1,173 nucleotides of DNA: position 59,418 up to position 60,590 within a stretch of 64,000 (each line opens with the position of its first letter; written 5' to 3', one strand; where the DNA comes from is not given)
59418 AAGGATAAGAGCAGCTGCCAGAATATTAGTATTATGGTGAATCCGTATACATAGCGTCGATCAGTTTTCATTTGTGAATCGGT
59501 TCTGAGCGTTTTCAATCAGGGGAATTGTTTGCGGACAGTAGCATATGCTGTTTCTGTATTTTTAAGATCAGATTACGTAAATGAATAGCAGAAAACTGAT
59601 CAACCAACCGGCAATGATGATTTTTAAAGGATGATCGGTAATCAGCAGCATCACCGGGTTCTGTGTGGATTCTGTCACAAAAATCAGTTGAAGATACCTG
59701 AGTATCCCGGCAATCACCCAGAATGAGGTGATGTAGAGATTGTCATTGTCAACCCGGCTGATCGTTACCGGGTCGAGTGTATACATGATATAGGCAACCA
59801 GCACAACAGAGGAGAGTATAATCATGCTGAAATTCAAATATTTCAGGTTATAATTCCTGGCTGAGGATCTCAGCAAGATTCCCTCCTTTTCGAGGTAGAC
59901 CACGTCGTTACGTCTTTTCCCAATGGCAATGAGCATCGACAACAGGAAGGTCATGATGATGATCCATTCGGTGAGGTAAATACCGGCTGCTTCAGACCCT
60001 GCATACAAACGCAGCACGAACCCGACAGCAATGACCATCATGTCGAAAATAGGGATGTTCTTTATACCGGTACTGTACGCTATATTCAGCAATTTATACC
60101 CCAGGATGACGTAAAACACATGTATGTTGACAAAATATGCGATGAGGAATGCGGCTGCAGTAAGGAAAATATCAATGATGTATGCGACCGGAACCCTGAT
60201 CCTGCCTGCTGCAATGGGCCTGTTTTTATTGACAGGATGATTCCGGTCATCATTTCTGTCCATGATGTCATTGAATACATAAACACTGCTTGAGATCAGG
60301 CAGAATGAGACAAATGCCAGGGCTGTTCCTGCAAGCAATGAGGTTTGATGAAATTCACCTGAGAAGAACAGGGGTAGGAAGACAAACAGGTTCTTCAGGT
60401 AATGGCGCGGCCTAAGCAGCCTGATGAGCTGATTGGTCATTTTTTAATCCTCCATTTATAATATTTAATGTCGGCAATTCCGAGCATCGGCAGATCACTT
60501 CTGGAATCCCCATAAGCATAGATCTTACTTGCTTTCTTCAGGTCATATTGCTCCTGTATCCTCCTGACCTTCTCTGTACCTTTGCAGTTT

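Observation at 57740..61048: HAD phosphatase / Rv3806c-like UbiA phosphoribosyltransferase / GT-C glycosyltransferase operon: a minimal polyprenyl-phospho-pentose glycosylation module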

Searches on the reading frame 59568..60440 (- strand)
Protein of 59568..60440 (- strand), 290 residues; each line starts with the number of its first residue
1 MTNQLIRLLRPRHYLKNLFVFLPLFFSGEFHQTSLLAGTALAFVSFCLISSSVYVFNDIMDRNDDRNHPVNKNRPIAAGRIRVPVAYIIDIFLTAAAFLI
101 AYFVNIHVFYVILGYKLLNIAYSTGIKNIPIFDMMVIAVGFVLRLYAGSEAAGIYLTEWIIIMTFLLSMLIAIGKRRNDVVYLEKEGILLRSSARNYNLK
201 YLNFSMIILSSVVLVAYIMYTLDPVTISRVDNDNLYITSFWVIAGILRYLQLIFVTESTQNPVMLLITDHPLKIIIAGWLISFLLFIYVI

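Call 3: search_protein_families(library=pfam, proteins=[window:59568-60440:-], max_evalue=0.1)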
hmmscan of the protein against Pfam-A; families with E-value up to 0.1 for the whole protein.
window:59568-60440:- (290 aa): 2 families
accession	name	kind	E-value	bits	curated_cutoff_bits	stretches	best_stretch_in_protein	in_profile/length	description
PF01040.23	UbiA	-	2.8e-19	69.8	34.2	1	32-226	18-205/250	UbiA prenyltransferase family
PF03899.21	ATP-synt_I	-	0.0032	18.3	25.1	1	19-115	13-98/99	ATP synthase I chain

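Call 4: search_protein_families(library=ncbifam, proteins=[window:59568-60440:-], max_evalue=0.1)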
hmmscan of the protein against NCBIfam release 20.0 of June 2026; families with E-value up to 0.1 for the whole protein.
window:59568-60440:- (290 aa): 19 families
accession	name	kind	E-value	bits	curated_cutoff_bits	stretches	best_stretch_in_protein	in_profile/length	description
NF008978.0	PRK12324.1-4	equivalog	1.4e-61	208.2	207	1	3-289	33-321/322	decaprenyl-phosphate phosphoribosyltransferase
NF008977.0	PRK12324.1-2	equivalog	6.5e-59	199.8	234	1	2-288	2-288/297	decaprenyl-phosphate phosphoribosyltransferase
NF006088.0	PRK08238.1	equivalog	6.7e-48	163.5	351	1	3-284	193-477/482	UbiA family prenyltransferase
NF008976.0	PRK12324.1-1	equivalog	2.2e-42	145.5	474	1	4-281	20-297/306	decaprenyl-phosphate phosphoribosyltransferase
NF009523.0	PRK12884.1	equivalog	2.8e-13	49.7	269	1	3-262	5-254/279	prenyltransferase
NF005742.0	PRK07566.1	equivalog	1.6e-07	30.7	313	1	6-168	32-200/315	chlorophyll synthase ChlG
TIGR01473.1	cyoE_ctaB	equivalog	2.2e-07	31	210.3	1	5-129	3-129/281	heme o synthase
NF009521.0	PRK12882.1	equivalog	7.2e-07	28.7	296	1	20-153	24-153/280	geranylgeranylglycerol-phosphate geranylgeranyltransferase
TIGR01474.1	ubiA_proteo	equivalog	2.2e-06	27.4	275.45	1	40-157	44-160/282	4-hydroxybenzoate octaprenyltransferase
NF003348.0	PRK04375.1-1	equivalog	4.3e-06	26.3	285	1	3-136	4-138/292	heme o synthase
NF041585.1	MqnP_Cj_Hp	exception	8.2e-06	25.5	375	1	18-165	18-167/281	menaquinone biosynthesis prenyltransferase MqnP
TIGR01475.1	ubiA_other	subfamily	9.5e-06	25.3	180.8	1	21-174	17-173/282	UbiA-like polyprenyltransferase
NF009522.0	PRK12883.1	equivalog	1.1e-05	25.1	353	1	40-180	40-179/279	geranylgeranylglycerol-phosphate geranylgeranyltransferase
TIGR01476.1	chlor_syn_BchG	subfamily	2.2e-05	24.1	212.3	1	44-170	45-173/283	(bacterio)chlorophyll synthase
NF009515.0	PRK12874.1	equivalog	2.2e-05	24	392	1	18-165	25-174/291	4-hydroxybenzoate polyprenyltransferase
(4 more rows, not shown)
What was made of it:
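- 59568..60440 (-): UbiA-family polyprenyl-phosphate 5-phosphoribosyltransferase (PPPRS/DPPRS-type, 290 aa). NCBIfam NF008978 scores 208.2 bits against a cutoff of 207 (call 4).
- On Rv3806c-type polyprenyl-phosphate 5-phosphoribosyltransferase (DPPRS/PPPRS): The next non-DPPRS model scores 49.7 bits (call 4).
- All other UbiA subfamily models score 50 bits or less (call 4).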

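Call 10: search_solved_structures(query=window:59568-60440:-, max_evalue=0.01, show_alignments=1)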
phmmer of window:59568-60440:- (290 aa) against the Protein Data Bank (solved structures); distinct sequences matched with E-value up to 0.01: 3.
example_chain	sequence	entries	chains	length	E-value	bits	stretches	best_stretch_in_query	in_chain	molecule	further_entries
8j8j_D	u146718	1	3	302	3.5e-30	108.9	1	5-224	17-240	Decaprenyl-phosphate phosphoribosyltransferase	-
8j8k_A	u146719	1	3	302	1.4e-21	80.7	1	5-224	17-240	Decaprenyl-phosphate phosphoribosyltransferase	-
4tq3_A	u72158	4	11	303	1e-07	35.2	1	4-222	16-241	Prenyltransferase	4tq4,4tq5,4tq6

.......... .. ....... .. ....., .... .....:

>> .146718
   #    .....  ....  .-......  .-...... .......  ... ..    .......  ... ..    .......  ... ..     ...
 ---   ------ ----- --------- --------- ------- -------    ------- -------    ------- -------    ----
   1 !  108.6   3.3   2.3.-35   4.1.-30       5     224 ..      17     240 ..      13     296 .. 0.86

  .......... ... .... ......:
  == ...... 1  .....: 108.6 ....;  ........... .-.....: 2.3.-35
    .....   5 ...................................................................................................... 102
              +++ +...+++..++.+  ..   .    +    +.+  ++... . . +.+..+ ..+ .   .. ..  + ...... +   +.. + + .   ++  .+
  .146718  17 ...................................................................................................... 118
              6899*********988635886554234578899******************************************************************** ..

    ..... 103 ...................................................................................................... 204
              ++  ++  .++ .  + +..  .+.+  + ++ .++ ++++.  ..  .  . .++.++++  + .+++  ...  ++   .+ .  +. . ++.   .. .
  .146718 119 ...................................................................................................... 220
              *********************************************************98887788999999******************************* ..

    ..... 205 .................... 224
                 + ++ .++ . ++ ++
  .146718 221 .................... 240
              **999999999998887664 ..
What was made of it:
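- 59568..60440 (-): Best PDB hit is 8j8j, Mtb Rv3806c, at E 3.5e-30 (call 10).
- Closest known: Mycobacterial decaprenyl-phospho-arabinose pathway. Same: The first step uses a homologous enzyme; 8j8j is the best PDB hit (call 10).
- The nearest solved structure is Rv3806c, 8j8j, at E 3.5e-30 (call 10).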

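Call 34: search_dna_similar(query=window:59568-60440:-, collection=phages, mode=protein, max_rows=20)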
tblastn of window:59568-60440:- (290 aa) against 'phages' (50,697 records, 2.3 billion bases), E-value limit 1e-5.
Records with a match: 1; places in all: 1; records where one place covers at least 80% of the query: 1.
Best place of each record, by identity: <60% 1.
By first word of the organism name: Bacteriophage 1.
By host as written in the record: - 1.
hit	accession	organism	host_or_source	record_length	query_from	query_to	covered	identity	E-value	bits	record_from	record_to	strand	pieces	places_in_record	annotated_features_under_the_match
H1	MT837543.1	Bacteriophage sp.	human fecal samples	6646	1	289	100%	41.3%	2e-65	227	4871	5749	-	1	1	record has no annotation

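Call 36: get_annotated_region(hit=H1, flank=6000)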
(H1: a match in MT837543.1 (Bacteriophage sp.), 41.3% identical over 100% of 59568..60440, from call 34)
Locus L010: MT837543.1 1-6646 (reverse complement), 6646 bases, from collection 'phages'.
description: UNVERIFIED: Bacteriophage sp. clone scaffold_5080 genomic sequence.
organism: Bacteriophage sp. (NCBI taxid 38018)
taxonomy: Viruses
host: -; source: human fecal samples; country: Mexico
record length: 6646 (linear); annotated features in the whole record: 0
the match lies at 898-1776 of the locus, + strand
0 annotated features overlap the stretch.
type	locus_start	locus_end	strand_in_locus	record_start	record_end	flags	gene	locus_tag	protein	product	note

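Call 40: search_protein_families(library=pfam, proteins=[L010:1789-2388:+, L010:2385-2741:+, L010:2746-3711:+, L010:3722-5419:+], max_evalue=0.01)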
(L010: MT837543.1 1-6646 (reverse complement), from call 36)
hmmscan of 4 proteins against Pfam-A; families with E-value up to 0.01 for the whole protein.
L010:1789-2388:+ (199 aa): 1 family
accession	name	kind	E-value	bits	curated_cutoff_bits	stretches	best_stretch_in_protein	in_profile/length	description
PF12710.13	HAD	-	1.4e-31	110.9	27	1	5-186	1-188/189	haloacid dehalogenase-like hydrolase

L010:2385-2741:+ (118 aa): 3 families
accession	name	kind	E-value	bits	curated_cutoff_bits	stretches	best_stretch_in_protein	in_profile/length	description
PF00892.27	EamA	-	3.1e-07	31.2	28.2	1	51-116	69-134/135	EamA-like transporter family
PF00893.25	Multi_Drug_Res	-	7e-07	30.1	23.7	1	26-108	10-93/93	Small Multidrug Resistance protein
PF10639.15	TMEM234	-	0.0015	19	30.1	1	35-115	31-112/113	Putative transmembrane family 234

L010:2746-3711:+ (321 aa): 9 families
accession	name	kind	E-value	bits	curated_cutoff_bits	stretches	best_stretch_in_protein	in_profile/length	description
PF01370.27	Epimerase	-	3.3e-35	122.1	20.9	1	4-229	2-240/240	NAD dependent epimerase/dehydratase family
PF16363.11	GDP_Man_Dehyd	-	1.6e-28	100.6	27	1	4-313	1-331/332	GDP-mannose 4,6 dehydratase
PF01073.25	3Beta_HSD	-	7.5e-16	58.4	22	1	5-218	2-230/280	3-beta hydroxysteroid dehydrogenase/isomerase family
PF07993.18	NAD_binding_4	-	8.7e-11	41.9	20.1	1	66-180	90-218/258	Male sterility protein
PF04321.23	RmlD_sub_bind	-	2.9e-10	40.1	27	1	1-165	1-147/287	RmlD substrate binding domain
PF13460.12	NAD_binding_10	-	3.8e-06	27.3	27.2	1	7-170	1-147/184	NAD(P)H-binding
PF02719.21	Polysacc_synt_2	-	0.0011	18.6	20.2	1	18-223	16-223/293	Polysaccharide biosynthesis protein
PF02254.24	TrkA_N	-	0.0023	18.6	23.8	1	7-73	4-71/116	TrkA-N domain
PF03435.24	Sacchrp_dh_NADP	-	0.0097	16.7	25.1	0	5-80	3-84/129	Saccharopine dehydrogenase NADP binding domain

L010:3722-5419:+ (565 aa): 1 family
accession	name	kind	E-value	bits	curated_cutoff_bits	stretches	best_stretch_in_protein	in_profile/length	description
PF19510.5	DUF6044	-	2.4e-103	346.9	27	1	14-564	12-563/564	Protein of unknown function (DUF6044)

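Call 50: find_homologous_proteins(query=window:59568-60440:-, max_evalue=1e-10)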
Query window:59568-60440:- (290 aa): 1288 proteins with E <= 1e-10 among 3318 candidates; the best 120 are listed.
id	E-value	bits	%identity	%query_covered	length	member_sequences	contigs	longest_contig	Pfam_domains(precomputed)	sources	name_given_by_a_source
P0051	3.7e-179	612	100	100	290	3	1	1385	PF01040.24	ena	-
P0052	3.8e-139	481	76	100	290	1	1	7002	PF01040.24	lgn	-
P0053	4.1e-128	445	70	100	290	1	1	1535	PF01040.24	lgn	-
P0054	8.7e-127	441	69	100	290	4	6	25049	PF01040.24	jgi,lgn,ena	-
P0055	4.5e-118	412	63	100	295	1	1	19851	PF01040.24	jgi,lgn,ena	-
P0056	4.6e-116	405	63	99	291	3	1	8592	PF01040.24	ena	-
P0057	1.8e-114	400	63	99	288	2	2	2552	PF01040.24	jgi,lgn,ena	-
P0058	5.9e-112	392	62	100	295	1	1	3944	PF01040.24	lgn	-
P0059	1.1e-106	375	59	99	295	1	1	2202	PF01040.24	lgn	-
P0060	7.3e-105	369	58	99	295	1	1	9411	PF01040.24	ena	-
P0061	1.2e-102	361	58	99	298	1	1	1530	PF01040.24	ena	-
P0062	6.1e-102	359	58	99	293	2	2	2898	PF01040.24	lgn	-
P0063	2.6e-100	354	56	100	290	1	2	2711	PF01040.24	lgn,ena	-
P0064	6.5e-100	352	58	100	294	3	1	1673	PF01040.24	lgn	-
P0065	1.8e-99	351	56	99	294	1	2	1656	PF01040.24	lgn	-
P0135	3.3e-73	265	44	98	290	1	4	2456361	PF01040.24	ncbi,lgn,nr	ncbi:MAG: decaprenyl-phosphate phosphoribosyltransferase [Spirochaetales bacterium]|nr:decaprenyl-ph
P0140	8.9e-73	263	45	99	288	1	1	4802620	PF01040.24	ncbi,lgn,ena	-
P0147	3.3e-72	262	45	98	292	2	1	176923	PF01040.24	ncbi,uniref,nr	ncbi:decaprenyl-phosphate phosphoribosyltransferase [Marinicella gelatinilytica]|uniref:decaprenyl-p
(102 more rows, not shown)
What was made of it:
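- Some source annotations say so (call 50).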

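Call 51: find_encoding_contigs(protein=P0135, flank=6000, max_places=1)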
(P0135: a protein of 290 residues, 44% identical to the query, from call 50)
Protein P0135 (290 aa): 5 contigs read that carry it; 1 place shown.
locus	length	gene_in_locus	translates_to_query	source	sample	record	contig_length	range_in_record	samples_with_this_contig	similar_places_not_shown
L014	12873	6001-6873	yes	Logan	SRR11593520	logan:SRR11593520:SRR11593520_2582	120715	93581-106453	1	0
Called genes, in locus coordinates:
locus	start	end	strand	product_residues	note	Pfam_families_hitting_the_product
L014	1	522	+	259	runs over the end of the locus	-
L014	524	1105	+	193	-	-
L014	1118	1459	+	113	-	PF01740:STAS, PF13466:STAS_2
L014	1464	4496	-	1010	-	PF26549:Tricorn_N (faint)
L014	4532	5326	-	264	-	PF00581:Rhodanese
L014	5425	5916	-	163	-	PF27904:Lepto_Lipo_YY_C (weak)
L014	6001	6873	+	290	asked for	PF01040:UbiA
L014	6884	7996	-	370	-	PF00383:dCMP_cyt_deam_1, PF01872:RibD_C (weak)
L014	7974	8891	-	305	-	PF02355:SecD_SecF_C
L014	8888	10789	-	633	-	PF21760:SecD_1st (weak), PF22599:SecDF_P1_head, PF02355:SecD_SecF_C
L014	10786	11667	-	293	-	-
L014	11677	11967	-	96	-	PF02699:YajC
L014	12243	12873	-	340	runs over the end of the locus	PF02885:Glycos_trans_3N, PF00591:Glycos_transf_3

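Call 52: find_encoding_contigs(protein=P0147, flank=6000, max_places=1)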
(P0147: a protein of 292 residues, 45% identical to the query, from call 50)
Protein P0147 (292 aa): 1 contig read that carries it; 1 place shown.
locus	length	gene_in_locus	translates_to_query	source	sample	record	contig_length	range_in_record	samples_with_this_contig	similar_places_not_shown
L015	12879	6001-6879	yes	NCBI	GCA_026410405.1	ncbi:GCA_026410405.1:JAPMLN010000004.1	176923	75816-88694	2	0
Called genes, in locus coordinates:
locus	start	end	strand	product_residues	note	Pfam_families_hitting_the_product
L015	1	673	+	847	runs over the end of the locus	PF00696:AA_kinase, PF22468:ACT_9 (faint), PF00278:Orn_DAP_Arg_deC, PF02784:Orn_Arg_deC_N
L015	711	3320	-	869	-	PF01909:NTP_transf_2 (weak), PF08335:GlnD_UR_UTase, PF27444:GlnD_3rd, PF01966:HD, PF01842:ACT (faint)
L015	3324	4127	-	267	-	PF00557:Peptidase_M24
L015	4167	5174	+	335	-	PF00490:ALAD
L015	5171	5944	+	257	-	PF08501:Shikimate_dh_N, PF01488:Shikimate_DH, PF18317:SDH_C (weak)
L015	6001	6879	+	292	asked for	PF01040:UbiA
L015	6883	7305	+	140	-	PF04138:GtrA_DPMS_TM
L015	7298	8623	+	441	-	PF01565:FAD_binding_4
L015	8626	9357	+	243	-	PF00106:adh_short, PF08659:KR, PF13561:adh_short_C2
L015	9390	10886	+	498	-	-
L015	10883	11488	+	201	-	PF12710:HAD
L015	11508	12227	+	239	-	PF17746:SfsA_N, PF03749:SfsA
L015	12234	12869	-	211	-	PF00730:HhH-GPD, PF00633:HHH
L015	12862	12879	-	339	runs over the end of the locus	PF13469:Sulfotransfer_3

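Call 53: find_encoding_contigs(protein=P0140, flank=6000, max_places=1)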
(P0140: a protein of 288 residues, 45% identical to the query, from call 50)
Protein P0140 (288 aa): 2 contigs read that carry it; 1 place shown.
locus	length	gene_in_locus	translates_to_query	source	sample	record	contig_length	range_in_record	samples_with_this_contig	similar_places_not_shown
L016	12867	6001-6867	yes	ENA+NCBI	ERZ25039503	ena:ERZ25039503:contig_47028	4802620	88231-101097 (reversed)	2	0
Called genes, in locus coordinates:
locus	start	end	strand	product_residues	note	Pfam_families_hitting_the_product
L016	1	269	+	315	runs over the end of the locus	-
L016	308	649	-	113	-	-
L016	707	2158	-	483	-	PF21710:Spt6_S1 (faint), PF23459:S1_RRP5 (faint), PF17092:PCB_OB (faint), PF00575:S1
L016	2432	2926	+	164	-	PF13646:HEAT_2, PF03130:HEAT_PBS (faint), PF13646:HEAT_2 (weak)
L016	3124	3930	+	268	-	PF10108:DNA_pol_B_exo2, PF13482:RNase_H_2 (weak)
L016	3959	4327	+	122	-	-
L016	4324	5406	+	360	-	PF04015:DUF362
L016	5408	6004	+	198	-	PF12710:HAD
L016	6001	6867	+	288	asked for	PF01040:UbiA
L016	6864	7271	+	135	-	PF04138:GtrA_DPMS_TM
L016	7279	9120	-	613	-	PF00920:ILVD_EDD_N, PF24877:ILV_EDD_C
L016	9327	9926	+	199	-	PF01797:Y1_Tnp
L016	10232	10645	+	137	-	-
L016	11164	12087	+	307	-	PF16745:RsgA_N, PF01926:MMR_HSR1 (faint), PF03193:RsgA_GTPase, PF02421:FeoB_N (faint)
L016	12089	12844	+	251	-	PF00005:ABC_tran, PF02463:SMC_N (weak), PF13304:AAA_21 (faint)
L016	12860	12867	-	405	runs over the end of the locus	PF00155:Aminotran_1_2, PF00266:Aminotran_5 (weak), PF01041:DegT_DnrJ_EryC1, PF01053:Cys_Met_Meta_PP, PF01212:Beta_elim_lyase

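Call 54: search_dna_similar(query=window:59568-60440:-, collection=plasmids, mode=protein, max_rows=30)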
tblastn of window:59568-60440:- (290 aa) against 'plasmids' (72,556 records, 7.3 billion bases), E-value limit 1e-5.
Records with a match: 104; places in all: 104; records where one place covers at least 80% of the query: 55.
Best place of each record, by identity: <60% 104.
By first word of the organism name: Rhizobium 36; Sinorhizobium 5; Azospirillum 4; Burkholderia 3; Salipiger 3; Sphingomonadaceae 3; Cereibacter 3; Vibrio 3; Mesorhizobium 3; Lactococcus 2; and 32 more.
By predicted mobility (MOB-suite, as given by PLSDB): non-mobilizable 73; conjugative 21; mobilizable 10.
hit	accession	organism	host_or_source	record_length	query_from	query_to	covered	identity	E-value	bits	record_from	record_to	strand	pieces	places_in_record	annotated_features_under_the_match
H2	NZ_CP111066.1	Chondrinema litorale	Seaweed,red alga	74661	8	288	97%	41.6%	2e-66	231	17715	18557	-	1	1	decaprenyl-phosphate phosphoribosyltransferase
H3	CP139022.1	Flammeovirgaceae bacterium SG7u.111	Seagrass,tissue sample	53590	4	288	98%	37.5%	2e-62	219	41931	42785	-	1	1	decaprenyl-phosphate phosphoribosyltransferase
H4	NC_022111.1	Prevotella sp. oral taxon 299 str. F0039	Homo sapiens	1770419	3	290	99%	36.1%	9e-58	206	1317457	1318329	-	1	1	none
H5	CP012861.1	Persicobacter sp. JZB09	cell culture,soil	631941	6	289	98%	35.9%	2e-53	194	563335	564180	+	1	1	record has no annotation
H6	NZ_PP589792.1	Lactococcus sp.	Bacterial culture,Dairy environment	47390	1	290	100%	34.4%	2e-41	159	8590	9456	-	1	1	decaprenyl-phosphate phosphoribosyltransferase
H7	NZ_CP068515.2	Lactococcus cremoris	Whole organism,Dairy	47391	1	290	100%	34.4%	2e-41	159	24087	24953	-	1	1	decaprenyl-phosphate phosphoribosyltransferase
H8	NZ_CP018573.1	Marivivens sp. JLT3646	cell culture,shallow-sea hydrothermal ...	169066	3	279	96%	33.8%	3e-40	156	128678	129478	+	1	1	decaprenyl-phosphate phosphoribosyltransferase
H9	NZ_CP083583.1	Kovacikia minuta CCNUW1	cell culture,fresh water lake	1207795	6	287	97%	31.4%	3e-39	152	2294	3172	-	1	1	record has no annotation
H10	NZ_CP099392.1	Natronococcus sp. CG52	cell culture,salt lake sediment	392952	5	271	92%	33.1%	1e-33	137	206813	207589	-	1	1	UbiA prenyltransferase family protein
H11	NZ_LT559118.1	Nonomuraea gerenzanensis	-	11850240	5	269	91%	32.8%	5e-32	132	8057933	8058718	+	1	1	none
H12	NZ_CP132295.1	Natronococcus sp. AD-5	cell culture,sediment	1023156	3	279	96%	31.4%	2e-38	150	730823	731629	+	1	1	record has no annotation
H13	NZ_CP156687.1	Burkholderia stagnalis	Bacterial cells,soils collected in ...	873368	7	269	91%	32.7%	1e-13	79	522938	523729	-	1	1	UbiA family prenyltransferase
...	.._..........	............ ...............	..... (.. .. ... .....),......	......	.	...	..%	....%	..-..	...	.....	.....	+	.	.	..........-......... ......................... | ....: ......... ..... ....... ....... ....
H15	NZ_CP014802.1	Salipiger profundus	single cell,environmental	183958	6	270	91%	32.4%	2e-24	110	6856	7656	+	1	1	UbiA family prenyltransferase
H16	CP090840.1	Streptomyces viridifaciens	Whole organism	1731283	1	279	96%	30.2%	5e-32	132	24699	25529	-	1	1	decaprenyl-phosphate phosphoribosyltransferase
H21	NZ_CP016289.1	Rhizobium leguminosarum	Vavilovia formosa,cell culture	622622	7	269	91%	30.9%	5e-17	88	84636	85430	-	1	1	UbiA family prenyltransferase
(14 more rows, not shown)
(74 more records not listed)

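Call 55: get_annotated_region(hit=H2, flank=7000)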
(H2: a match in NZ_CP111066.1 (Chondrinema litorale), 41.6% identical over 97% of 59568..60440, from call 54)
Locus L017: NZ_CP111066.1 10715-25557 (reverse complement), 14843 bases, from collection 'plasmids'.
description: Chondrinema litorale strain WSW3-B12 plasmid unnamed24, complete sequence
organism: Chondrinema litorale (NCBI taxid 2994555)
taxonomy: Bacteria; Bacteroidota; Cytophagia; Cytophagales; Flammeovirgaceae; Chondrinema; Chondrinema litorale
host: -; source: Seaweed,red alga; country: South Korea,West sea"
typing (MOB-suite, as given by PLSDB): non-mobilizable
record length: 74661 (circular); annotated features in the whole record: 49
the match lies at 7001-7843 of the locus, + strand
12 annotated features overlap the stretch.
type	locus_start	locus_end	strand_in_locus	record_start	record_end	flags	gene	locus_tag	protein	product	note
CDS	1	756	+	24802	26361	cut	-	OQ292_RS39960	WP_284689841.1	hypothetical protein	-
CDS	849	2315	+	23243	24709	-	-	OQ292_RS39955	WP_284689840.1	DUF2723 domain-containing protein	-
CDS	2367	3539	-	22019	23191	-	-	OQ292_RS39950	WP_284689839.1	IS3 family transposase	-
CDS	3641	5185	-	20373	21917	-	-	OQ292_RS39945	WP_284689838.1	glycosyltransferase family 39 protein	-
CDS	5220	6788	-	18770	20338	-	-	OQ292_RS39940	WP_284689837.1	hypothetical protein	-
CDS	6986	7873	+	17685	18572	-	-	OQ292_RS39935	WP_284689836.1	decaprenyl-phosphate phosphoribosyltransferase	-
CDS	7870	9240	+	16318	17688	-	-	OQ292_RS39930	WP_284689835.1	FAD-binding oxidoreductase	-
CDS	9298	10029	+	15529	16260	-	-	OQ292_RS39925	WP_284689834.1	SDR family oxidoreductase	-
CDS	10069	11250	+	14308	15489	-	-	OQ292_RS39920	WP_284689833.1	acyltransferase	-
CDS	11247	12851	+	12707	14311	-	-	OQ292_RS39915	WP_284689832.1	glycosyltransferase family 39 protein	-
CDS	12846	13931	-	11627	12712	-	-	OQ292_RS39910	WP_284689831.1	acyltransferase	-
CDS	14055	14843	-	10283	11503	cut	-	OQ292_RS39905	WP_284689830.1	hypothetical protein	-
